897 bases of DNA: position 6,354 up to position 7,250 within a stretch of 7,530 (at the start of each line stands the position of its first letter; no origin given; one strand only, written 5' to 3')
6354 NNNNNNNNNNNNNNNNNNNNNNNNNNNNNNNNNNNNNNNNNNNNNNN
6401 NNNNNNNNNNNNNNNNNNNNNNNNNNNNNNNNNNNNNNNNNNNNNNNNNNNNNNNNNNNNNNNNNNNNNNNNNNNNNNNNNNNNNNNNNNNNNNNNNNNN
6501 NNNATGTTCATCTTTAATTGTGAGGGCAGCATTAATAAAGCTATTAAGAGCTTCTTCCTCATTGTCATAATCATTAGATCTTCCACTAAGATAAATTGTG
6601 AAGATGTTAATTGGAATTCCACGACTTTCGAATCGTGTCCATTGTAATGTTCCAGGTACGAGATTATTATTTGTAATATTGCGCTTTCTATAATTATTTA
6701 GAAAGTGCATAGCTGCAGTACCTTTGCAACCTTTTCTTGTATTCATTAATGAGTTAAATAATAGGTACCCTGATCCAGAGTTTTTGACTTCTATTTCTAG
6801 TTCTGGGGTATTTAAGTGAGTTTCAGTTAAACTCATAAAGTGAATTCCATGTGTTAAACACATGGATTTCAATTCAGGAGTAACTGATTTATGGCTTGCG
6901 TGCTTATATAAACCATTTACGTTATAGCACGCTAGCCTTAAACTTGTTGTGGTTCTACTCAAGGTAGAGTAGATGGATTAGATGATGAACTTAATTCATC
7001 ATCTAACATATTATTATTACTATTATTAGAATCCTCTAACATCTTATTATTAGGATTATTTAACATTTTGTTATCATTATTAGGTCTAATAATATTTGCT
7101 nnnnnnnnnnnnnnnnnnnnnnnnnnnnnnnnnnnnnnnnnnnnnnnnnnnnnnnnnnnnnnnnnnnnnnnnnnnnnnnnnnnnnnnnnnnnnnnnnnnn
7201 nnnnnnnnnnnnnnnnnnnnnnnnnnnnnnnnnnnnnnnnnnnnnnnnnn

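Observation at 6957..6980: ORF1 stop overlaps the ORF2 frame (-1 phase). ORF2 has no AUG for 33 codons and no slippery heptamer is present.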

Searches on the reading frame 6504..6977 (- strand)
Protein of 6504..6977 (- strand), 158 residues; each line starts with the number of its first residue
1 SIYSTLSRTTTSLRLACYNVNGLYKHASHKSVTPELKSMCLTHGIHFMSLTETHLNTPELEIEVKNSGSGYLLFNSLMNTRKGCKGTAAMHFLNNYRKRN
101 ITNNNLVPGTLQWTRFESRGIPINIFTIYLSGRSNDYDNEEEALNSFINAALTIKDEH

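Call 11: search_protein_families(library=pfam, proteins=[window:6504-6977:-], max_evalue=0.1)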
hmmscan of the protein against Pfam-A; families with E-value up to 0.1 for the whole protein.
window:6504-6977:- (158 aa): 0 families

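Call 15: find_homologous_proteins(query=window:6504-6977:-, max_evalue=0.001)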
Query window:6504-6977:- (158 aa): 1 proteins with E <= 0.001 among 18 candidates.
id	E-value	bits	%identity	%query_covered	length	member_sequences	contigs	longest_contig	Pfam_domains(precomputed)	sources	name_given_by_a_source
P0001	3.5e-45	171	58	83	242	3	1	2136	PF14529.13,PF03372.30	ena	-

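Call 17: find_encoding_contigs(protein=P0001, flank=10000, max_places=10)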
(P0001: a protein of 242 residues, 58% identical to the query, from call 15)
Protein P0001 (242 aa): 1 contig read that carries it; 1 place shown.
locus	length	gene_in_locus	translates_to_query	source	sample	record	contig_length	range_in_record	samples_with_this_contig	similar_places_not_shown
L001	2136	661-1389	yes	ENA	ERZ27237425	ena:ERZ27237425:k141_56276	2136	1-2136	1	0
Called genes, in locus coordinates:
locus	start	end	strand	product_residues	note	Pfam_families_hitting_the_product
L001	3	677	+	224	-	?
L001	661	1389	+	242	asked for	PF03372:Exo_endo_phos, PF14529:Exo_endo_phos_2 (weak)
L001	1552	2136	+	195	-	?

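Call 21: find_related_loci(query=A1, collection=genome_contigs, flank=6000)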
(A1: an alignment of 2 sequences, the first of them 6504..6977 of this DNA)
Query A1 (158 aa) in genome_contigs; peptide patterns used: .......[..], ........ (x = any residue, [..] = any of these).
62 stretches matched a pattern, but none encodes a relative of the query by tblastn (E <= 1e-3).

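Call 22: find_related_loci(query=A1, collection=viral_contigs, flank=6000)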
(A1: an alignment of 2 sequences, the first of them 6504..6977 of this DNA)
Query A1 (158 aa) in viral_contigs; peptide patterns used: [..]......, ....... (x = any residue, [..] = any of these).
26 stretches matched a pattern, but none encodes a relative of the query by tblastn (E <= 1e-3).

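Call 23: find_related_loci(query=A1, collection=metagenome_contigs, flank=6000)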
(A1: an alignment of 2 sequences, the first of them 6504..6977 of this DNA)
Query A1 (158 aa) in metagenome_contigs; peptide patterns used: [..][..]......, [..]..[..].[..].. (x = any residue, [..] = any of these).
158 stretches matched a pattern, but none encodes a relative of the query by tblastn (E <= 1e-3).

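Call 34: find_homologous_proteins(query=A1, max_evalue=0.001)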
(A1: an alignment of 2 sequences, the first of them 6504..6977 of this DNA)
Query A1 (2 sequences) (158 aa, profile of the alignment): 3 proteins with E <= 0.001 among 964 candidates.
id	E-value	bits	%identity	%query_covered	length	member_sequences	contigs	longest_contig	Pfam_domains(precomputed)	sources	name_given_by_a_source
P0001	2.2e-152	523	58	83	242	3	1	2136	PF14529.13,PF03372.30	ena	-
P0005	8.1e-88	312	59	94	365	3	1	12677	PF14529.13,PF03372.30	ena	-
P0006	2.6e-53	199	57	51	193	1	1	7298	PF14529.13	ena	-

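Call 35: find_encoding_contigs(protein=P0005, flank=10000, max_places=10)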
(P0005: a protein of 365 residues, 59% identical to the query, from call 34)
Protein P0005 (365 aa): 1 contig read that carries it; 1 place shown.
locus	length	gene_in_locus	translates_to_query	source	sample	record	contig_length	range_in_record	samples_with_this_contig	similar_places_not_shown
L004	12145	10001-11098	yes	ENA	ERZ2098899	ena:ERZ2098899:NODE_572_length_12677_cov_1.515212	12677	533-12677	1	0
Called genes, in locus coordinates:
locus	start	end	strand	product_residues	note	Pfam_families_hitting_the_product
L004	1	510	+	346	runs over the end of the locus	?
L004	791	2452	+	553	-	PF01222:ERG4_ERG24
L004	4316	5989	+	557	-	PF08627:CRT-like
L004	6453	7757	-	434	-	PF02201:SWIB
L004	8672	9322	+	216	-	-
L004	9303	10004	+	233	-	-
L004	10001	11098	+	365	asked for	PF03372:Exo_endo_phos, PF14529:Exo_endo_phos_2 (weak)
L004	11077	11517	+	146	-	-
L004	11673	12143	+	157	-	?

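Call 36: find_encoding_contigs(protein=P0006, flank=10000, max_places=10)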
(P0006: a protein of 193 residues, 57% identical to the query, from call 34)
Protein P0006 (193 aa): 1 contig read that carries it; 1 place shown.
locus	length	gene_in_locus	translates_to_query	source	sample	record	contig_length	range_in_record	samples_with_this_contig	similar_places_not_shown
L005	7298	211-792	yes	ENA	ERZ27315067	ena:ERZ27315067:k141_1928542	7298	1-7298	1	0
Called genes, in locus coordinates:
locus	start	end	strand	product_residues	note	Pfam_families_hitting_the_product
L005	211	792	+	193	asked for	PF14529:Exo_endo_phos_2 (weak)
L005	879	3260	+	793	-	PF00078:RVT_1, PF00075:RNase_H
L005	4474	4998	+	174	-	-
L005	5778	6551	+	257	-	PF00775:Dioxygenase_C (weak)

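Call 41: list_cluster_members(proteins=[P0005, P0001, P0003, P0002, P0006, P0004])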
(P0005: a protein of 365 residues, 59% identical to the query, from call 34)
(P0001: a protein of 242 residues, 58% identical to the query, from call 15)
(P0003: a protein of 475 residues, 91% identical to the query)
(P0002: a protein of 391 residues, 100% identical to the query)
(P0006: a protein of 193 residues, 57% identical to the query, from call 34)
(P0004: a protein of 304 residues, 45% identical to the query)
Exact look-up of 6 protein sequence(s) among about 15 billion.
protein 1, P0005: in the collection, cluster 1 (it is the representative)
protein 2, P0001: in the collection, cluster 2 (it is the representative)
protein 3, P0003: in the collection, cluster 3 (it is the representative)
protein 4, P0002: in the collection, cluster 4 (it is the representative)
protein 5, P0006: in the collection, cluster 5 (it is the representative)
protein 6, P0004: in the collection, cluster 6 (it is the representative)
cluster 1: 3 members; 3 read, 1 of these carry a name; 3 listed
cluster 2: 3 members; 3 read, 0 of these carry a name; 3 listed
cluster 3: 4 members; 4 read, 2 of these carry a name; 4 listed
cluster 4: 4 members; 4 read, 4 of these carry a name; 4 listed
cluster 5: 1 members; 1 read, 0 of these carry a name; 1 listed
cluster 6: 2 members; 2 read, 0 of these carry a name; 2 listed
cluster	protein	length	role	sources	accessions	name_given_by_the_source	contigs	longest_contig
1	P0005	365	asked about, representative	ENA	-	-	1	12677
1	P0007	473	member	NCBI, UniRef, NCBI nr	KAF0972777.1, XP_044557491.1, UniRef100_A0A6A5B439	hypothetical protein FDP41_009026 [Naegleria fowleri] | Endonuclease/exonuclease/phosphatase domain-containing protein n=1 Tax=Naegleria fowleri ... | uncharacterized protein FDP41_009026 [Naegleria fowleri]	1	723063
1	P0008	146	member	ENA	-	-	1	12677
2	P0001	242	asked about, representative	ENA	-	-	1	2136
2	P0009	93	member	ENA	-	-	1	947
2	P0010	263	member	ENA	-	-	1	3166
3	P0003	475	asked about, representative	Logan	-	-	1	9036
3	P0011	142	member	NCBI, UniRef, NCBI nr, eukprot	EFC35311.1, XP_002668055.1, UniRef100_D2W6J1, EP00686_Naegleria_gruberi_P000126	predicted protein [Naegleria gruberi] | Predicted protein n=1 Tax=Naegleria gruberi TaxID=5762 RepID=D2W6J1_NAEGR | uncharacterized protein NAEGRDRAFT_77035 [Naegleria gruberi]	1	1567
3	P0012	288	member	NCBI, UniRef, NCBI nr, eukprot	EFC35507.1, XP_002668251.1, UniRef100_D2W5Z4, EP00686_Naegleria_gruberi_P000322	predicted protein [Naegleria gruberi] | Predicted protein n=1 Tax=Naegleria gruberi TaxID=5762 RepID=D2W5Z4_NAEGR | uncharacterized protein NAEGRDRAFT_54877 [Naegleria gruberi]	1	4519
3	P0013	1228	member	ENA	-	-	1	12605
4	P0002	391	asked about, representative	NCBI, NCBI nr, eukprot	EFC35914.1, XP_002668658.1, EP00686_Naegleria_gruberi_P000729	predicted protein [Naegleria gruberi] | uncharacterized protein NAEGRDRAFT_82331 [Naegleria gruberi] | XP_002668658.1 predicted protein [Naegleria gruberi strain NEG-M]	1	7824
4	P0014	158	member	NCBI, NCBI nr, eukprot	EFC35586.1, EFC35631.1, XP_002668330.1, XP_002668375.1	predicted protein [Naegleria gruberi] | uncharacterized protein NAEGRDRAFT_76759 [Naegleria gruberi] | XP_002668330.1 predicted protein [Naegleria gruberi strain NEG-M]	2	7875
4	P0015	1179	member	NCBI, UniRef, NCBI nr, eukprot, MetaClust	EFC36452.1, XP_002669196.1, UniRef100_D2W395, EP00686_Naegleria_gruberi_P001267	hypothetical protein NAEGRDRAFT_60001 [Naegleria gruberi] | RNase H type-1 domain-containing protein n=3 Tax=Naegleria gruberi TaxID=5762 ... | uncharacterized protein NAEGRDRAFT_60001 [Naegleria gruberi]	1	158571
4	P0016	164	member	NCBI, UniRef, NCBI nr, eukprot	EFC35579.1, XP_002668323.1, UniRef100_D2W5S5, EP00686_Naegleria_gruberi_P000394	predicted protein [Naegleria gruberi] | Predicted protein n=1 Tax=Naegleria gruberi TaxID=5762 RepID=D2W5S5_NAEGR | uncharacterized protein NAEGRDRAFT_76768 [Naegleria gruberi]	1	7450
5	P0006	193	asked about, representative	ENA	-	-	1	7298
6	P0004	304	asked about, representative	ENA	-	-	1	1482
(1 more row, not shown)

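Call 43: find_encoding_contigs(protein=P0013, flank=10000, max_places=10)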
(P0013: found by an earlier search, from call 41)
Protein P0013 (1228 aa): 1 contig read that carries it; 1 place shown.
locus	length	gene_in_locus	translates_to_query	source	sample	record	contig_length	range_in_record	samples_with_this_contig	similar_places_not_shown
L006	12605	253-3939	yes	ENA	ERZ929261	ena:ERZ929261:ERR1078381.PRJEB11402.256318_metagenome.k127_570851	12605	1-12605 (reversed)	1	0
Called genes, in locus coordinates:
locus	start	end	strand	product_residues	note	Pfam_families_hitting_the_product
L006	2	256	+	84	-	?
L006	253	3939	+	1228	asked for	PF00078:RVT_1, PF00075:RNase_H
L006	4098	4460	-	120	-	PF02230:Abhydrolase_2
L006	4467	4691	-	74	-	PF02230:Abhydrolase_2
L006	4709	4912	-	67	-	PF02230:Abhydrolase_2 (weak)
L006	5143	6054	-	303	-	-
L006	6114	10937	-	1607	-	PF24768:ARM_ARMC5, PF00621:RhoGEF, PF00566:RabGAP-TBC, PF23436:RabGap-TBC_2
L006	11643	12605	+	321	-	?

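Call 44: find_encoding_contigs(protein=P0015, flank=6000, max_places=10)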
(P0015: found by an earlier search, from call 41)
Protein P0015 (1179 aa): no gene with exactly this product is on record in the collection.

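Call 45: find_encoding_contigs(protein=P0007, flank=6000, max_places=10)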
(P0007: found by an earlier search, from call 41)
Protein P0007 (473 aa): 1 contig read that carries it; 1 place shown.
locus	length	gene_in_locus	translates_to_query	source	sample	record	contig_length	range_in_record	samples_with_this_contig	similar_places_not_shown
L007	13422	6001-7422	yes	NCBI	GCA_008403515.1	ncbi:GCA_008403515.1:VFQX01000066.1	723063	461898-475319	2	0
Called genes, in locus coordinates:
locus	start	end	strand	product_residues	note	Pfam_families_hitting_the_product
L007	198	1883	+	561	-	PF08627:CRT-like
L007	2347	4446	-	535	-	PF02201:SWIB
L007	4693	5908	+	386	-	-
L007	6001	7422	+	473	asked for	PF03372:Exo_endo_phos, PF14529:Exo_endo_phos_2 (weak)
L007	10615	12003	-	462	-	-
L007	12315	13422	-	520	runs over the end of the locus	PF09445:Methyltransf_15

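Call 46: find_encoding_contigs(protein=P0010, flank=6000, max_places=10)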
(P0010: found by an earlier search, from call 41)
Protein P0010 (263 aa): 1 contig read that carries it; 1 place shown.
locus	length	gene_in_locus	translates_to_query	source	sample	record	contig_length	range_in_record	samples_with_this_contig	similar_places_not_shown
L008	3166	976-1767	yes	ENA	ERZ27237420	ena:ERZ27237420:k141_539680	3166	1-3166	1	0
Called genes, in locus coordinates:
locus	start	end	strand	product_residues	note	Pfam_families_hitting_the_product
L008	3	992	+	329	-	?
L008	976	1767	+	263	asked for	PF03372:Exo_endo_phos, PF14529:Exo_endo_phos_2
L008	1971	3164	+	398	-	?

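Call 52: search_protein_families(library=pfam, proteins=[P0013, L008:3-989:+], max_evalue=0.05)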
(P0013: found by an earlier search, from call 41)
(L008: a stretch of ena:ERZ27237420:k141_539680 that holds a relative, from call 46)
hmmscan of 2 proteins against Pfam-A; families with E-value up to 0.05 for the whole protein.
P0013 (1228 aa): 3 families
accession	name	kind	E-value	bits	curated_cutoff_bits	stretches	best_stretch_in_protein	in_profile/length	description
PF00078.32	RVT_1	-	4.8e-28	98.7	29.6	1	481-729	1-203/205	Reverse transcriptase (RNA-dependent DNA polymerase)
PF00075.30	RNase_H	-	4.3e-11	43.6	25.8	1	906-1030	5-139/141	RNase H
PF14529.12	Exo_endo_phos_2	-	0.00017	21.8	27.4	1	118-235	1-116/117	Endonuclease-reverse transcriptase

L008:3-989:+ (329 aa): 4 families
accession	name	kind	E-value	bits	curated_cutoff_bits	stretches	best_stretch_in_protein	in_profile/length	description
PF01519.22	DUF16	-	0.0084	17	40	1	190-265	13-86/104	Protein of unknown function DUF16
PF15619.11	Lebercilin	-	0.0084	16.1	34.3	1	197-265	41-105/193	Ciliary protein causing Leber congenital amaurosis disease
PF16331.10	TolA_bind_tri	-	0.017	15.6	30.1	1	212-263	17-64/76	TolA binding protein trimerisation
PF14436.11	EndoU_bacteria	-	0.019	15.8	25.3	1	64-134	37-90/129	Bacterial EndoU nuclease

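Call 68: search_solved_structures(query=P0013, max_evalue=0.001)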
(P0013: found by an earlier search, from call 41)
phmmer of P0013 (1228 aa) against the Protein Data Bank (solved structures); distinct sequences matched with E-value up to 0.001: 5.
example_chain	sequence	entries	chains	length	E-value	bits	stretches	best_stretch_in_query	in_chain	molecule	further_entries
9nl3_A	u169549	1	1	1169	1.8e-18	68.9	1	329-854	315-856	R2 retrotransposon protein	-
9dou_A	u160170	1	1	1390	2.7e-18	68.4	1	329-854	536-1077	R2Tg retrotransposon ORF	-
8gh6_A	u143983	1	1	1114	4.6e-17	64.3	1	420-831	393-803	Reverse transcriptase-like protein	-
9nl2_A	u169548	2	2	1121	1e-16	63.1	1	383-854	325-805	R2 retrotransposon protein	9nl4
8ibw_C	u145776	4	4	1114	7.2e-16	60.3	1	420-831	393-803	Reverse transcriptase-like protein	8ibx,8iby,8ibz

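Call 79: search_protein_representatives(alignment_id=A3)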
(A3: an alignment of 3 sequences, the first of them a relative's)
Query: 3 sequences, 239 profile positions. Proteins with E-value up to 0.001 (for the whole library): 24; up to 1e-10: 9; up to 1e-30: 6. The best 24 are listed.
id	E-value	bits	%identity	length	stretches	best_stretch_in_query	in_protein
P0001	1.4e-137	473.2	-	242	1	1-239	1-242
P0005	3.1e-135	465.5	-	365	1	6-236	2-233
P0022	6.4e-89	313.9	-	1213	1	13-236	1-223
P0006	1.7e-60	220.8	-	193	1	76-236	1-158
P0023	2.3e-57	210.6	-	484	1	88-236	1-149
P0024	2.5e-52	194.1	-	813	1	88-236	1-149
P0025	1.8e-29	119.3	-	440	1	12-236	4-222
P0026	1.5e-24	103.2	-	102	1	119-225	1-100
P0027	1.0e-14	70.9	-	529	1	109-236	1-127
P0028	8.2e-09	51.6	-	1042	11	108-226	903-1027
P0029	6.5e-08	48.7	-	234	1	8-166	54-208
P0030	9.0e-07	45.0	-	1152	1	155-236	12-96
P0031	1.2e-06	44.5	-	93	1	143-228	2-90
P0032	5.1e-06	42.5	-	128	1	31-139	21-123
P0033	4.0e-05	39.6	-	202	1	40-189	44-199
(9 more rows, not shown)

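Call 81: find_encoding_contigs(protein=P0022, flank=8000, max_places=10)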
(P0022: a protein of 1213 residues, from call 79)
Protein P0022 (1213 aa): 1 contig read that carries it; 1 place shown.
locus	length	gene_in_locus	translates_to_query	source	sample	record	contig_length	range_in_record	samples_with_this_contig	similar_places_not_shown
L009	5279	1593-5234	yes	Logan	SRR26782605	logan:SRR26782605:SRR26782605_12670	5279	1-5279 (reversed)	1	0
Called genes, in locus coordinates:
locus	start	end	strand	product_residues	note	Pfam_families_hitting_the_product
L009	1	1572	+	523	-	?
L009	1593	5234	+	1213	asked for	PF14529:Exo_endo_phos_2 (weak), PF00078:RVT_1, PF00075:RNase_H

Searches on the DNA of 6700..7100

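Call 95: search_rna_families(source=window, start=6700, end=7100, threshold=evalue, max_evalue=1)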
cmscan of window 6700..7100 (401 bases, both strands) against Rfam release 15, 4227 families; matches with E-value up to 1: 5.
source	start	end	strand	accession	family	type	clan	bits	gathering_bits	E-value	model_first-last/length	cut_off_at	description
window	6828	6883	+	RF04095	MIR9746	Gene; miRNA;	-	20.9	79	0.14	1-110/110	no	MIR9746 microRNA precursor family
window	6981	7003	+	RF03141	S4-Flavobacteria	Cis-reg; leader;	CL00119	20.6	35.2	0.32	1-33/33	no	S4-Flavobacteria ribosomal protein leader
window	6836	6876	+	RF03789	MIR5269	Gene; miRNA;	-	19.8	60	0.46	1-80/80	no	MIR5269 microRNA precursor family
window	6953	7031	+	RF03283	mir-1010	Gene; miRNA;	-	17.1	70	0.69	1-93/93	no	mir-1010 microRNA precursor family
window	6900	7027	+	RF02672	SprX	Gene; sRNA;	-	15.3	80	0.6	1-151/151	no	Small pathogenicity island RNA X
